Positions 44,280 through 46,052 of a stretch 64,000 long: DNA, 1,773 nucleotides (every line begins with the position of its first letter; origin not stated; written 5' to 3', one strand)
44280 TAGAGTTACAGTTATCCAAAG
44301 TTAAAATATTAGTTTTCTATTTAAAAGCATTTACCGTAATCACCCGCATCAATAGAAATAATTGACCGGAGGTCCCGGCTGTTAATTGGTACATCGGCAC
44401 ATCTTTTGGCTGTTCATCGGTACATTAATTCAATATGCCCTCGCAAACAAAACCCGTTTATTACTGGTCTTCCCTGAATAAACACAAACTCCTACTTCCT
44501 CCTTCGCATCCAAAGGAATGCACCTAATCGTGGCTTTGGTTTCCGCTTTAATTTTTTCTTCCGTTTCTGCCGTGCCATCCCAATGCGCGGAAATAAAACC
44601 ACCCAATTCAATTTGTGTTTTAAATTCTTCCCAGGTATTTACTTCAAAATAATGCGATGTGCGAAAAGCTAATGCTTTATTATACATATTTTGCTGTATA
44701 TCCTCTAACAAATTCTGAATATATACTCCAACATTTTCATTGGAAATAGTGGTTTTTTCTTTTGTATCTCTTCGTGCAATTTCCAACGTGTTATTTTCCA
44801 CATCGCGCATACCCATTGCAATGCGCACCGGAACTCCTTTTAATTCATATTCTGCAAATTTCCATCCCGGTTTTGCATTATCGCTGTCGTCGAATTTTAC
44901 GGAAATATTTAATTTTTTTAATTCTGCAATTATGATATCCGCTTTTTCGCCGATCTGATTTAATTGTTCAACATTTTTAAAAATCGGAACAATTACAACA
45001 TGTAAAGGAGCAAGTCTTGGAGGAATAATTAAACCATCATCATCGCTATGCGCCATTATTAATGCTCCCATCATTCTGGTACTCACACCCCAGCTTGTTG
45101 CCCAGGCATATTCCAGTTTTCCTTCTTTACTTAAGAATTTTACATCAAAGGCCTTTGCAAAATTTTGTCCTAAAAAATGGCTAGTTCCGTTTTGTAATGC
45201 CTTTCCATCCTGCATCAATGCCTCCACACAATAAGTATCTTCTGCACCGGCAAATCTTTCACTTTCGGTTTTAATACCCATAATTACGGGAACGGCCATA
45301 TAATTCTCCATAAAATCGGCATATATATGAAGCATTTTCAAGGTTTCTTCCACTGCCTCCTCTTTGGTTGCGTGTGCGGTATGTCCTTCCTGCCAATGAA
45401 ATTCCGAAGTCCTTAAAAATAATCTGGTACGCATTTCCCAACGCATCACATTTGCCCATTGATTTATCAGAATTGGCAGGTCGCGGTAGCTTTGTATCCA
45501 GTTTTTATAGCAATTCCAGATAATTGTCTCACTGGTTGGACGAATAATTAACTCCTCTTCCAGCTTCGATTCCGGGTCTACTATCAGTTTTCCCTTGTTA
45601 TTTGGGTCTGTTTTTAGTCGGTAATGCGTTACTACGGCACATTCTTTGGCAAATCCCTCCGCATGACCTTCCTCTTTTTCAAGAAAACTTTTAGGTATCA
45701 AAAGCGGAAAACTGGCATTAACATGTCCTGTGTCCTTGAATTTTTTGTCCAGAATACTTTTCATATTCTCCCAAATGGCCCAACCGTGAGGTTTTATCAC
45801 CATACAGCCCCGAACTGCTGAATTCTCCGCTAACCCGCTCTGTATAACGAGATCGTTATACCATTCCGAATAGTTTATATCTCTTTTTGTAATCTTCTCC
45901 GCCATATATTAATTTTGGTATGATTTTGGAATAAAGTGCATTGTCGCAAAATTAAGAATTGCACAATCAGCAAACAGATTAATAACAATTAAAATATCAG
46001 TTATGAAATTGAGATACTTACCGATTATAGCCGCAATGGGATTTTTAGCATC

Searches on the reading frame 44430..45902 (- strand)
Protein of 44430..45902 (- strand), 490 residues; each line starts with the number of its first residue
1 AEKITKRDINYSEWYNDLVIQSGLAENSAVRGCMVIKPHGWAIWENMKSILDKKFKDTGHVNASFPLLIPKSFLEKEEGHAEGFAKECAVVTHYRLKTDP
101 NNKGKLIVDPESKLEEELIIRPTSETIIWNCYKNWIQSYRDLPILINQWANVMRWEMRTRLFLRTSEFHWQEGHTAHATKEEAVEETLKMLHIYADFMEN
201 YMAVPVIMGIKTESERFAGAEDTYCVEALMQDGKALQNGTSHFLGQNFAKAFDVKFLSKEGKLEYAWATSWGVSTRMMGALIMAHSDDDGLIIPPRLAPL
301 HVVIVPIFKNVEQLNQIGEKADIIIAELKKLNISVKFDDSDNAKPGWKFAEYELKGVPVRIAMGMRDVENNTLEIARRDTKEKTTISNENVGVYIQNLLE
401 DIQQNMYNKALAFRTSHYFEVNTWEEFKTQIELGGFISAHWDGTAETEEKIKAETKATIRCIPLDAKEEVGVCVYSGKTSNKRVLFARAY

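Call 84: search_protein_families(library=pfam, proteins=[window:44430-45902:-], max_evalue=0.00001)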
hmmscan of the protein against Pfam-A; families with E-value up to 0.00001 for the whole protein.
window:44430-45902:- (490 aa): 3 families
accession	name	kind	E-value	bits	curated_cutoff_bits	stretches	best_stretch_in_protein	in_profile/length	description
PF09180.16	ProRS-C_1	-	2e-24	85.9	31.5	1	424-490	1-71/71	Prolyl-tRNA synthetase, C-terminal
PF00587.30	tRNA-synt_2b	-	2.3e-20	73.8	29.3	1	112-282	5-176/179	tRNA synthetase class II core domain (G, H, P, S and T)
PF03129.25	HGTP_anticodon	-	1.1e-18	67.6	21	1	301-397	1-93/94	Anticodon binding domain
